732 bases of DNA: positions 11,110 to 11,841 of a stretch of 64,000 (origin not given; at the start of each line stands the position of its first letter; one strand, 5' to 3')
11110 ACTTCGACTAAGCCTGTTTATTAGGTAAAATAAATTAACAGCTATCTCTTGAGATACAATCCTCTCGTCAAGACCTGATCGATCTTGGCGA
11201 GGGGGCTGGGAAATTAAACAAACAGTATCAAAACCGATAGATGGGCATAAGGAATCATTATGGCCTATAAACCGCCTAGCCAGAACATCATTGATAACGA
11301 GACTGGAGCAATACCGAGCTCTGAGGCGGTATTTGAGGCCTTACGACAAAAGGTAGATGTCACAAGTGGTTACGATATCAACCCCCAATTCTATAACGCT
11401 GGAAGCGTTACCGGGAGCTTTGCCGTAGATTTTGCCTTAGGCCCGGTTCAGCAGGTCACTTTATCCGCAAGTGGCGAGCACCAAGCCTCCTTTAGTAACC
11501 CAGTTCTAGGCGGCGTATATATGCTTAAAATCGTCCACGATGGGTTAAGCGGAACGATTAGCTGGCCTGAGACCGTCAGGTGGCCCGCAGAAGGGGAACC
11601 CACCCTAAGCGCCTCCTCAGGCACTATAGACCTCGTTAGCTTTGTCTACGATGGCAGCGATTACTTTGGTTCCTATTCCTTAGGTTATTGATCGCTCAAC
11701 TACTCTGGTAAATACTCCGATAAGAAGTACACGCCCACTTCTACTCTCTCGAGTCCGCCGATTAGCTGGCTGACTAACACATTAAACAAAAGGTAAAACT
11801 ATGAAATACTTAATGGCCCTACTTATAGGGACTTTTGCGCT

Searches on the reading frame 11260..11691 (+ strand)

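Call 11: search_protein_families(library=pfam, proteins=[window:11260-11691:+], max_evalue=0.01)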
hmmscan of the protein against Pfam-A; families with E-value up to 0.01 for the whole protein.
window:11260-11691:+ (143 aa): 0 families

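Call 58: search_protein_families(library=ncbifam, proteins=[window:11260-11691:+], max_evalue=0.1)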
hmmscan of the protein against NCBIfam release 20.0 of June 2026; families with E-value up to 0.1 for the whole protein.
window:11260-11691:+ (143 aa): 0 families

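Call 66: search_protein_families(library=phrogs, proteins=[window:11260-11691:+], max_evalue=0.01)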
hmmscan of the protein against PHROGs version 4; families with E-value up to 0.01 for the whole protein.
window:11260-11691:+ (143 aa): 6 families
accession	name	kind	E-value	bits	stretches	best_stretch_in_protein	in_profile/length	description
phrog_9017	-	tail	2.1e-09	38.9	1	43-142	54-157/159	tail fiber protein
phrog_24774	-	unknown function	4.2e-06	27.8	1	43-142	150-254/258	-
phrog_19200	-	head and packaging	7.2e-06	26.5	1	65-142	186-265/268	virion structural protein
phrog_7760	-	tail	1.1e-05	26.4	1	39-142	112-220/223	tail fiber protein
phrog_22179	-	tail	1.2e-05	26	1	43-131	138-229/244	tail fiber protein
phrog_5596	-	unknown function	0.00046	20.1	1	72-139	378-446/451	-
